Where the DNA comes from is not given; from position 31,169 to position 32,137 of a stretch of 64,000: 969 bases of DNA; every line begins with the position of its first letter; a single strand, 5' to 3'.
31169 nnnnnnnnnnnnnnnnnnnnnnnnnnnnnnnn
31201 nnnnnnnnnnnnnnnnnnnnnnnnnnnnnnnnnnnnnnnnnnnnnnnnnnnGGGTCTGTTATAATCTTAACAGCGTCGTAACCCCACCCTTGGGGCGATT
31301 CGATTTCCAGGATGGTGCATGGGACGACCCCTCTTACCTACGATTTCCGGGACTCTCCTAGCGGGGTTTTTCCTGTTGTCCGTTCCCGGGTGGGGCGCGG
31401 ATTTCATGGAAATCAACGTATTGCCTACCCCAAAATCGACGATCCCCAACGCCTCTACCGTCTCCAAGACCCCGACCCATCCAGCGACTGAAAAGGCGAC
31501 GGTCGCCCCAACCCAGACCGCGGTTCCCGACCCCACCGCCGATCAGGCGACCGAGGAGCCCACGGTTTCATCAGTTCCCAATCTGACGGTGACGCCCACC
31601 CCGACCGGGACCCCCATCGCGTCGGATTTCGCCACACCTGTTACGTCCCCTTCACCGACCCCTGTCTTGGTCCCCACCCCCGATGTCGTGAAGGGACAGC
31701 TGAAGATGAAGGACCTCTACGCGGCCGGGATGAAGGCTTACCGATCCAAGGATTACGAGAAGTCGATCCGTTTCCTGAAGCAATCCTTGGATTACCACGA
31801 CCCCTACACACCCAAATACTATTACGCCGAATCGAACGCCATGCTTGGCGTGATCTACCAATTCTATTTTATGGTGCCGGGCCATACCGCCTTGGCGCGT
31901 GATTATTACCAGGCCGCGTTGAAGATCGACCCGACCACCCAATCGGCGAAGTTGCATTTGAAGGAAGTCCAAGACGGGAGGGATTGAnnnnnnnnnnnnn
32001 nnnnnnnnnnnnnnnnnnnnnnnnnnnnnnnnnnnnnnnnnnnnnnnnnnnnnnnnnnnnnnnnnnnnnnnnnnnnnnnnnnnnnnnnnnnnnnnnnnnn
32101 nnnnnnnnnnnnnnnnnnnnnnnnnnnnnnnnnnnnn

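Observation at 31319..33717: Uncharacterised four-gene envelope cassette: two secreted proteins sharing a tethered TPR-like domain (one on an outer-membrane beta-barrel anchor) plus two DUF2007-like small proteins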

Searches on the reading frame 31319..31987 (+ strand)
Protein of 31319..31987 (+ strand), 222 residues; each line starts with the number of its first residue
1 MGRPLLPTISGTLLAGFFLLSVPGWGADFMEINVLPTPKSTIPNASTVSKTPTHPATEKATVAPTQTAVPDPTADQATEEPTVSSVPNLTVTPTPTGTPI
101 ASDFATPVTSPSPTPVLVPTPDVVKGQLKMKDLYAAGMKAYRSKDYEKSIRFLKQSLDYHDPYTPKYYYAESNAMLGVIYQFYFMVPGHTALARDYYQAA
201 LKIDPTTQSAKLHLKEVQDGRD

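Call 3: search_protein_families(library=pfam, proteins=[window:31319-31987:+], max_evalue=1)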
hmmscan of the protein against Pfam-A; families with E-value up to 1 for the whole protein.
window:31319-31987:+ (222 aa): 8 families
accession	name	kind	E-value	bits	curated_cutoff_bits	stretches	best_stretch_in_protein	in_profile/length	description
PF07719.23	TPR_2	-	2e-06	27.9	27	2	188-206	15-33/34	Tetratricopeptide repeat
PF00515.34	TPR_1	-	0.0026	17.9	27.8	1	192-206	19-33/34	Tetratricopeptide repeat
PF13181.12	TPR_8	-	0.005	17.3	25.7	0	188-206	15-33/34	Tetratricopeptide repeat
PF13424.12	TPR_12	-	0.0076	16.9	30.1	1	141-204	14-75/77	Tetratricopeptide repeat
PF14853.12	Fis1_TPR_C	-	0.059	14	25.3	0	140-158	11-29/53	Fis1 C-terminal tetratricopeptide repeat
PF23557.1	TPR_leprecan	-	0.081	12.7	27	1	131-160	3-32/310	Leprecan family TPR-like repeat region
PF08631.16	SPO22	-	0.089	12.7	27.5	1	133-161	38-66/274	Meiosis protein SPO22/ZIP4 like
PF13428.12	TPR_14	-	0.19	13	23.5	0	188-212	15-39/44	Tetratricopeptide repeat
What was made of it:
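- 31694..31972 (+): g1 TPR domain (residues 126-218): two TPR motifs plus a capping helix. Family signature is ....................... Pfam TPR_2 scores 27.9 bits (call 3).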

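Call 4: search_protein_families(library=ncbifam, proteins=[window:31319-31987:+], max_evalue=1)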
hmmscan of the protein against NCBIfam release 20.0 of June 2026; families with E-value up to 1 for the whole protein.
window:31319-31987:+ (222 aa): 6 families
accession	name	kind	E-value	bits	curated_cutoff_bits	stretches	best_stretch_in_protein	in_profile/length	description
TIGR02552.1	LcrH_SycD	equivalog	0.019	14.7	104.8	1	129-216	17-94/136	SycD/LcrH family type III secretion system chaperone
NF033761.1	gliding_GltJ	equivalog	0.03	13.4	450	1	38-116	400-478/671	adventurous gliding motility protein GltJ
NF047507.1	TPR_BatC_Lepto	exception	0.034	13.6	175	1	134-213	62-135/214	TPR repeat-containing protein BatC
TIGR02521.1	type_IV_pilW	equivalog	0.09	12.3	154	1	141-209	42-100/234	type IV pilus biogenesis/stability protein PilW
TIGR02917.1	PEP_TPR_lipo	equivalog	0.15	9.9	312.2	0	190-214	481-539/899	XrtA/PEP-CTERM system TPR-repeat protein PrsT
NF041335.1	surf_glcprot_Halo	equivalog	0.46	8.5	1100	1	40-91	794-844/862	ArtA-dependent S-layer glycoprotein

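Call 52: find_related_loci(query=A6, collection=metagenome_contigs, flank=5000)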
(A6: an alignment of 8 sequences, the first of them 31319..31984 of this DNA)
Query A6 (222 aa) in metagenome_contigs; peptide patterns used: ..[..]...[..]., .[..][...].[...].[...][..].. (x = any residue, [..] = any of these).
105 stretches matched a pattern; 32 encode a relative of the query (tblastn E <= 1e-3); 31 distinct loci.
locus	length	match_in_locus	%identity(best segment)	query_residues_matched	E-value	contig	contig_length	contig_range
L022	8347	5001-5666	100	1-222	1e-147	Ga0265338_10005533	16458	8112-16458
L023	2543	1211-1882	76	1-222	1e-101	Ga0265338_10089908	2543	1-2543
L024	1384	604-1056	47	64-218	2e-41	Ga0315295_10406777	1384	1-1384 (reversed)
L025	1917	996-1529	43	44-218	3e-38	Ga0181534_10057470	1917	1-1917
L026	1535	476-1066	40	14-222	3e-38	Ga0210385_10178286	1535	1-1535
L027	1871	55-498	46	69-219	9e-37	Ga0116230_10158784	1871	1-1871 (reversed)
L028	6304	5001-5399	49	81-218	2e-36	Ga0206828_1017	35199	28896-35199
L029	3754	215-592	51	96-222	1e-36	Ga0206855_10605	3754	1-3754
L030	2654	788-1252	44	62-222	4e-36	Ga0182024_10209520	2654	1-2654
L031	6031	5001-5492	45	68-222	1e-35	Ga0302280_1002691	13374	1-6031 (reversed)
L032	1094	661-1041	50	88-222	5e-37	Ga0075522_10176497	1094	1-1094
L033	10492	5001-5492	45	68-222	1e-35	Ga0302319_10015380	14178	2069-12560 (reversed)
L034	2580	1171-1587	45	81-222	2e-35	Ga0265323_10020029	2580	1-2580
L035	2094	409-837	47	81-217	1e-35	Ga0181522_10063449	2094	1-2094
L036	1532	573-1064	43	35-218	4e-35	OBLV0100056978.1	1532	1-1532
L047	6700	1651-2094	39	72-218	2e-26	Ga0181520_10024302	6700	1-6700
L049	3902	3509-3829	44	107-218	5e-23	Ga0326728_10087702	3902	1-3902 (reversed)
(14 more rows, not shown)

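Call 56: find_homologous_proteins(query=window:31319-31984:+, max_evalue=0.001)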
Query window:31319-31984:+ (222 aa): 40 proteins with E <= 0.001 among 1379 candidates.
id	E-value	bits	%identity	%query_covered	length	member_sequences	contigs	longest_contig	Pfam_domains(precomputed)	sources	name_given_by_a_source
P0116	2.0e-141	487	100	100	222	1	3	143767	PF07719.24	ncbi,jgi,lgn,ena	-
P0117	3.7e-104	365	76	100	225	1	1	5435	PF07719.24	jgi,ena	-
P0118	1.7e-39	154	46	90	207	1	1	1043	PF07719.24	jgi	jgi:tetratricopeptide (TPR) repeat protein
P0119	4.3e-36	143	50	79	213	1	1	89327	PF00515.35,PF07719.24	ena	-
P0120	5.9e-36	142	54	55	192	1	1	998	PF07719.24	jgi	-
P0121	1.2e-35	141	48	69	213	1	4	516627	PF00515.35,PF07719.24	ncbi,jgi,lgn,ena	jgi:tetratricopeptide (TPR) repeat protein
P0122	1.5e-34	138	46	83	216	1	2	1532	PF00515.35,PF07719.24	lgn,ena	-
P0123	1.1e-33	135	53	59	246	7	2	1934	PF00515.35,PF07719.24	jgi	jgi:hypothetical protein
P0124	3.1e-33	133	51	60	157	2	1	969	PF07719.24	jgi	jgi:tetratricopeptide (TPR) repeat protein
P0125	4.1e-31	126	50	59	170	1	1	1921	PF00515.35,PF07719.24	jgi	jgi:tetratricopeptide (TPR) repeat protein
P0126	5.2e-31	126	45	80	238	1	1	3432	PF00515.35,PF07719.24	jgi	jgi:hypothetical protein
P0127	6.3e-31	126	48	68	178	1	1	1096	PF07719.24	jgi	jgi:tetratricopeptide (TPR) repeat protein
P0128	5.4e-30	123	53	49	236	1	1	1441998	PF00515.35,PF07719.24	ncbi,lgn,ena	-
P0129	9.4e-30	122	50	61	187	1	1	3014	PF00515.35,PF07719.24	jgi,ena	-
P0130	2.3e-29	121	51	59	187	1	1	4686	PF00515.35,PF07719.24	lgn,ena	-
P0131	4.0e-29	120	46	67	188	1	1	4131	PF00515.35,PF07719.24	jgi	-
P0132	4.1e-29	120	49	68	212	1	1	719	PF00515.35,PF13424.13,PF07719.24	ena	-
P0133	4.8e-29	120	48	64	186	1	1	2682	PF13424.13,PF07719.24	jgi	jgi:tetratricopeptide (TPR) repeat protein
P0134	3.5e-28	117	43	71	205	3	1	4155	PF13181.13,PF07719.24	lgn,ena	-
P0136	9.9e-28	115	51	59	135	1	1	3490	PF13424.13,PF13181.13,PF07719.24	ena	-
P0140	2.5e-23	101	43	63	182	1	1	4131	PF00515.35,PF13181.13,PF07719.24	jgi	-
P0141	2.0e-22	98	43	61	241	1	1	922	PF00515.35,PF07719.24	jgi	-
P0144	3.7e-20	91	50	41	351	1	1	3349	PF00515.35,PF13181.13,PF07719.24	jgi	jgi:hypothetical protein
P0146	2.2e-19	88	43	68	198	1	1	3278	PF00515.35,PF07719.24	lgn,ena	-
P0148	1.1e-18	86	39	72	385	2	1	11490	PF07719.24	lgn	-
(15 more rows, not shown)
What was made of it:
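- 31319..31987 (+): g1: exported TPR protein of 222 aa. Signal peptide is about residues 1-26/27 (GWG|A). The mature N-terminus (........) carries a conserved alternating acidic/hydrophobic motif. The linker (about residues 28-125) is disordered, acidic and T/P-rich. The search found 40 homologues in all (call 56).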

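Call 59: search_protein_families(library=pfam, proteins=[L047:571-2109:+, L049:2270-3856:+], max_evalue=0.01)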
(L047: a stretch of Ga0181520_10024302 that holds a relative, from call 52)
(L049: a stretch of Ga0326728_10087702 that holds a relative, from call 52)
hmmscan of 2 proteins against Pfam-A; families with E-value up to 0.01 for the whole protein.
L047:571-2109:+ (513 aa): 8 families
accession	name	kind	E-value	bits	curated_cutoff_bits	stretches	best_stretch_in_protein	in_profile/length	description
PF07719.23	TPR_2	-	5.8e-09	35.8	27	1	426-453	5-32/34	Tetratricopeptide repeat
PF00515.34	TPR_1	-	2.9e-07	30.5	27.8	1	428-453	7-32/34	Tetratricopeptide repeat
PF03687.19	UPF0164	-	4.1e-06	26.3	21.4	1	89-214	40-164/325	Uncharacterised protein family (UPF0164)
PF14853.12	Fis1_TPR_C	-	2.4e-05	24.9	25.3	0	425-454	4-33/53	Fis1 C-terminal tetratricopeptide repeat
PF14559.12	TPR_19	-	0.00064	20.4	25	0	477-501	4-28/68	Tetratricopeptide repeat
PF03349.22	Toluene_X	-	0.00092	18.2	29.7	1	84-138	9-60/421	Outer membrane protein transport protein (OMPP1/FadL/TodX)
PF13428.12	TPR_14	-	0.00096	20.1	23.5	0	473-504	10-41/44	Tetratricopeptide repeat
PF13414.12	TPR_11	-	0.0044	17.1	26.8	0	478-500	8-30/42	TPR repeat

L049:2270-3856:+ (529 aa): 10 families
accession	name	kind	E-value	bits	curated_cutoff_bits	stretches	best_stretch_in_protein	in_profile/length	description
PF07719.23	TPR_2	-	1.8e-08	34.3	27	1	434-460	3-29/34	Tetratricopeptide repeat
PF00515.34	TPR_1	-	3.3e-08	33.5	27.8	1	434-460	3-29/34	Tetratricopeptide repeat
PF13424.12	TPR_12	-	2.1e-06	28.3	30.1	1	429-459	42-72/77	Tetratricopeptide repeat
PF13181.12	TPR_8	-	5.3e-06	26.6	25.7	0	433-460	2-29/34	Tetratricopeptide repeat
PF13432.12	TPR_16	-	8.5e-06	26.6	32.7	1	428-460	27-59/65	Tetratricopeptide repeat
PF13428.12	TPR_14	-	3.6e-05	24.5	23.5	0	490-516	15-41/44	Tetratricopeptide repeat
PF03687.19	UPF0164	-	7.7e-05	22.1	21.4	1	86-177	42-137/325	Uncharacterised protein family (UPF0164)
PF03349.22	Toluene_X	-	0.00032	19.7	29.7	1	94-133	22-60/421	Outer membrane protein transport protein (OMPP1/FadL/TodX)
PF14559.12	TPR_19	-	0.0015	19.2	25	0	442-460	1-19/68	Tetratricopeptide repeat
PF13174.12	TPR_6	-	0.0057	17.7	26.3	0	434-460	2-28/33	Tetratricopeptide repeat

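Call 63: predict_structure(alignment_id=A8)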
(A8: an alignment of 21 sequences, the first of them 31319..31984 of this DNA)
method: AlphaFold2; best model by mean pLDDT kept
length: 222 residues; sequences in the alignment: 21
mean_pLDDT: 64.9   pTM: 0.43
mean pLDDT of the five models: 64.9, 64.3, 63.8, 61.5, 58.9
residues with pLDDT >= 90: 62; 70-90: 26; 50-70: 38; < 50: 96
segments of 3 or more residues with pLDDT < 50: 19-25, 27-41, 44-51, 56-63, 66-68, 73-76, 88-98, 100-118, 121-125
pLDDT, mean of each block of 10 residues (from residue 1): 50 50 46 44 45 47 48 50 48 46 40 46 58 95 96 93 90 94 80 93 92 81 49
secondary structure, 60 per line:
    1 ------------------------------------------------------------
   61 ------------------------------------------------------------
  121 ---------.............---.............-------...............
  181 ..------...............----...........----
elements in order: H130-142 H146-158 H166-182 H189-203 H208-218
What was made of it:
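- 31319..31987 (+): AF2 gives pLDDT below 50 for residues 19-125 (call 63).
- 31694..31972 (+): AF2 predicts five helices (130-218) at pLDDT 80-96 (call 63).
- On TPR (PF07719 TPR_2 and clan): AF2 predicts five helices at pLDDT above 90 (call 63).
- The g1 model does not dock its N-terminal motif onto its own TPR (call 63).
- Tried and rejected: I looked for docking of the g1 N-terminal motif onto its own TPR in the AF2 model and did not see it; pLDDT there is below 50 (call 63).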

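Call 66: fold_search(model_id=the predicted structure, library=pdb)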
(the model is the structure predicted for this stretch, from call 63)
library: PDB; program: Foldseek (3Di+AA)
matches with E <= 10: 803; with E <= 0.001: 0
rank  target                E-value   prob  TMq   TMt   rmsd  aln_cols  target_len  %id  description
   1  6vfh_A                4.1e-03  1.00  0.34  0.60   3.0        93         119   26  De novo designed tetrahedral nanoparticle T33_dn10 (released 2020-08-12)
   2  6v8e_A                5.1e-03  1.00  0.34  0.61   2.7        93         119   28  Computationally designed C3-symmetric homotrimer from TPR repeat protein (released 2020-08-12)
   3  6evm_A                7.1e-03  1.00  0.34  0.72   2.5        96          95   19  Crystal structure of a Pro-9 complexed peptide-substrate-binding domain of human type II collagen prolyl 4-hydroxylase (released 2018-09-12)
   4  6v8e_D                8.4e-03  1.00  0.33  0.61   2.5        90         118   29  Computationally designed C3-symmetric homotrimer from TPR repeat protein (released 2020-08-12)
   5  1na3_A                8.9e-03  1.00  0.34  0.84   2.8        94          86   26  Design of Stable alpha-Helical Arrays from an Idealized TPR Motif (released 2003-06-03)
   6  9htd_A                8.9e-03  1.00  0.34  0.72   2.6        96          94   20  Peptide-substrate-binding (PSB) domain of human type II collagen prolyl 4-hydroxylase complexed with Pro-Hyp-Gly-Pro-A (released 2025-09-24)
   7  1na0_A                9.4e-03  1.00  0.34  0.60   2.9        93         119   27  Design of Stable alpha-Helical Arrays from an Idealized TPR Motif (released 2003-06-03)
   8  6vfk_A                9.9e-03  1.00  0.33  0.59   2.6        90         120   27  De novo designed tetrahedral nanoparticle T33_dn10 displaying 4 copies of BG505-SOSIP trimer on the surface (released 2020-07-22)
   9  6vfi_B                9.9e-03  1.00  0.33  0.59   2.5        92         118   27  De novo designed octahedral nanoparticle O43_dn18 (released 2020-08-12)
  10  9hpq_B                1.0e-02  1.00  0.33  0.67   2.8        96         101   22  Peptide-substrate-binding (PSB) domain of human type I collagen prolyl 4-hydroxylase complexed with Pro-Pro-Gly-Pro-Ar (released 2025-09-24)
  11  6vl6_A                1.2e-02  1.00  0.34  0.60   2.5        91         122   26  De novo designed tetrahedral nanoparticle T33_dn2 presenting BG505 SOSIP trimers (released 2020-08-12)
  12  9hpq_D                1.2e-02  1.00  0.33  0.66   2.9        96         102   22  Peptide-substrate-binding (PSB) domain of human type I collagen prolyl 4-hydroxylase complexed with Pro-Pro-Gly-Pro-Ar (released 2025-09-24)
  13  6vfj_B                1.3e-02  1.00  0.34  0.60   2.9        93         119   24  De novo designed icosahedral nanoparticle I53_dn5 (released 2020-08-12)
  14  9qhc_B                1.4e-02  1.00  0.33  0.27   2.7        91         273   27  Crystal structure of 8-repeat CTPR protein with eliminated coordination sites (released 2025-10-22)
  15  9hre_B                1.4e-02  1.00  0.33  0.68   2.8        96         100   22  Peptide-substrate-binding (PSB) domain of human type I collagen prolyl 4-hydroxylase complexed with Pro-Hyp-Gly-Pro-Al (released 2025-09-24)
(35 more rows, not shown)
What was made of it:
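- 31694..31972 (+): Foldseek matches designed CTPR2 at TMt 0.84, the collagen P4H peptide-binding domain at 0.72, and the YbgF TPR (call 66).
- On TPR (PF07719 TPR_2 and clan): Foldseek matches 1na3 (CTPR2) at TMt 0.84, rmsd 2.8 (call 66).
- Foldseek matches CTPR2, the P4H peptide-binding domain, and the YbgF and Hop TPRs (call 66).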

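Call 83: search_protein_families(library=padloc, proteins=[window:31319-31984:+], max_evalue=0.01)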
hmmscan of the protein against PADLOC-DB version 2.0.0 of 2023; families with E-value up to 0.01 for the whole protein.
window:31319-31984:+ (222 aa): 1 family
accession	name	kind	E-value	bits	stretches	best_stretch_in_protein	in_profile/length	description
PDLC03396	REase_II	-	0.0048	13.6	1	50-173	415-526/550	Type II nicking endonuclease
